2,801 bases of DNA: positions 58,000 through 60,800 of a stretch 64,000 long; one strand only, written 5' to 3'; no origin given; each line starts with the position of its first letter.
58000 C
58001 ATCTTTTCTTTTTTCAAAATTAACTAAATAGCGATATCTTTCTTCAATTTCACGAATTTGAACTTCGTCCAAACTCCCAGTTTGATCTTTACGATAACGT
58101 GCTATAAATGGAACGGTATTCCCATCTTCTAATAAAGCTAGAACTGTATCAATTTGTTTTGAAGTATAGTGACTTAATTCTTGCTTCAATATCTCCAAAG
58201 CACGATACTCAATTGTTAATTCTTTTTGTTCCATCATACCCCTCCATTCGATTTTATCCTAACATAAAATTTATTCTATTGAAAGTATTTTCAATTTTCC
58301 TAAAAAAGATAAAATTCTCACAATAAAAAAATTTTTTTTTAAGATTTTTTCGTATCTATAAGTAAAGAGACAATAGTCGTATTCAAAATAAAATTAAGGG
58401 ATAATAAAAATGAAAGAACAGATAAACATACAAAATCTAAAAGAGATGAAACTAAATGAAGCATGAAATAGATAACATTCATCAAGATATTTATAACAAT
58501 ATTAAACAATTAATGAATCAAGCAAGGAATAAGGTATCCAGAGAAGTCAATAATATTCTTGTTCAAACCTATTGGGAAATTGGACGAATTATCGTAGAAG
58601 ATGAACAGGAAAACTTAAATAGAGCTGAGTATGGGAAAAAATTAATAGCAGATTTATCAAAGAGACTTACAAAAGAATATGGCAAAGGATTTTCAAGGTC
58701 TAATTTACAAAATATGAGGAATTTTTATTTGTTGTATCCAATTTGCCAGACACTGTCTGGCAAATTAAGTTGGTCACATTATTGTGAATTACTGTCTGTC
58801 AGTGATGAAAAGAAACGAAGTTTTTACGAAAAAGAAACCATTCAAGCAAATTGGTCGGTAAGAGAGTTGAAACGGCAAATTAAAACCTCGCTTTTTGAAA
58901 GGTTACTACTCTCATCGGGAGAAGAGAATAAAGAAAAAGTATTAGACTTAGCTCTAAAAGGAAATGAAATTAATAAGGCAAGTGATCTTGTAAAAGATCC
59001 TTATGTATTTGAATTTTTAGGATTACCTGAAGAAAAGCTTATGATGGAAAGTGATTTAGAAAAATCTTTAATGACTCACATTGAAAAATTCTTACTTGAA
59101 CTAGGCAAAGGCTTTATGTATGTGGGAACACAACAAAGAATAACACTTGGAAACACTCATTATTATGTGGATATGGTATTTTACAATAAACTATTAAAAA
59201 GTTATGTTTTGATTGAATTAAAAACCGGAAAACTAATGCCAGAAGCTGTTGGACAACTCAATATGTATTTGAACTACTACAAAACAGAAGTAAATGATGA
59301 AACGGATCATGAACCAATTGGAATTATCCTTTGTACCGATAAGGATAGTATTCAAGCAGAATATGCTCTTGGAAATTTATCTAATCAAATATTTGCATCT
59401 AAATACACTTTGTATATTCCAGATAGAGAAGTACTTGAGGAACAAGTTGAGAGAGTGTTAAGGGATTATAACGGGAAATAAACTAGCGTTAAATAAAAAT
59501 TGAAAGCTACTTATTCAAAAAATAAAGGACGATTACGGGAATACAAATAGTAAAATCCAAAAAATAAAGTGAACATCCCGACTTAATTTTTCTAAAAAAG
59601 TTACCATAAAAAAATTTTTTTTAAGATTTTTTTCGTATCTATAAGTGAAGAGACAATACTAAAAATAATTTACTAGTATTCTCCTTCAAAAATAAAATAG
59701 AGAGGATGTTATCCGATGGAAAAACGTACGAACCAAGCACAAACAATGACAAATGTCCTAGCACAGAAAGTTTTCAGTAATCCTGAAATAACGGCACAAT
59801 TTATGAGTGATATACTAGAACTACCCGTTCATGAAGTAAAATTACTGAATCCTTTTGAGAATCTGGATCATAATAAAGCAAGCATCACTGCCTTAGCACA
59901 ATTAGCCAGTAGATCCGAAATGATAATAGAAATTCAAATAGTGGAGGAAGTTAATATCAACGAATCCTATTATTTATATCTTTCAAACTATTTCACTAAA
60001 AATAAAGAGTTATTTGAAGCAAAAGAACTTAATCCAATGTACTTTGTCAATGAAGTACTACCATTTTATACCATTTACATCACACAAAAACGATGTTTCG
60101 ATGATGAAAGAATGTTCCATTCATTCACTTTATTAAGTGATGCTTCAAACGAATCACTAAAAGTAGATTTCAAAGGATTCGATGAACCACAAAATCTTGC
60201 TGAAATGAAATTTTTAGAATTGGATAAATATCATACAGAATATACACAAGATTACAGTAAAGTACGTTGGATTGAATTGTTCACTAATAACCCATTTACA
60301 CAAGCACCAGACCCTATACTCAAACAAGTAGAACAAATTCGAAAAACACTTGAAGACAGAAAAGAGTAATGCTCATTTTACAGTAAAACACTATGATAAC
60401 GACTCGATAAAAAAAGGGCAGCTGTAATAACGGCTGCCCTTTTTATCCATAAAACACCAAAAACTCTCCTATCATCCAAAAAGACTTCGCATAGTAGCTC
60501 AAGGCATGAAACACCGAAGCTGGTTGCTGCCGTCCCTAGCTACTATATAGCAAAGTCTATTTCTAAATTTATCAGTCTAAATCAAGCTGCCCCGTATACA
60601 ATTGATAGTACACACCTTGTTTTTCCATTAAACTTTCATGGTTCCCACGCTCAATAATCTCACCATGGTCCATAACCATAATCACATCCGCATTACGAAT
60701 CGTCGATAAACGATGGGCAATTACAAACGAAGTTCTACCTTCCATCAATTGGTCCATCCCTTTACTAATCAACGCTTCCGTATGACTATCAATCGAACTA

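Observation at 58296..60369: Two PD-(D/E)XK nuclease-family genes, each behind a duplicated ~75-bp module carrying the competence-operon box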

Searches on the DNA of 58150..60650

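Call 55: search_rna_families(source=window, start=58150, end=60650, threshold=evalue, max_evalue=1)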
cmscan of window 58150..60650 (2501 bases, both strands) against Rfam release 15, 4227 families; matches with E-value up to 1: 7.
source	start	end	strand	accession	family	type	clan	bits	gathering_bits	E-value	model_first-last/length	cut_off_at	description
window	60407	60498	-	RF04177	BTnc201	Gene; sRNA;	-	28.5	105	0.025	1-99/99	no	Bacteroides sRNA BTnc201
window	60297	60450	+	RF02053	STnc430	Gene; sRNA;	-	25.9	47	0.29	1-162/162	no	Enterobacterial sRNA STnc430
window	60356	60451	+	RF00558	L20_leader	Cis-reg; leader;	-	23.7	58.7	0.11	1-127/127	no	Ribosomal protein L20 leader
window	60409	60454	-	RF01489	sbrA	Gene; sRNA;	-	22.4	45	0.15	1-71/71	no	Listeria sRNA sbrA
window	60404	60493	-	RF00558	L20_leader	Cis-reg; leader;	-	21.6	58.7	0.34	1-127/127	no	Ribosomal protein L20 leader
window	58850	58933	-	RF02219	ZNRD1-AS1_2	Gene; lncRNA;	-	19.6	60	0.086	1-76/76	no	ZNRD1 antisense RNA 1 conserved region 2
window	60407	60446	+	RF01489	sbrA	Gene; sRNA;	-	19.6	45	0.85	1-71/71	no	Listeria sRNA sbrA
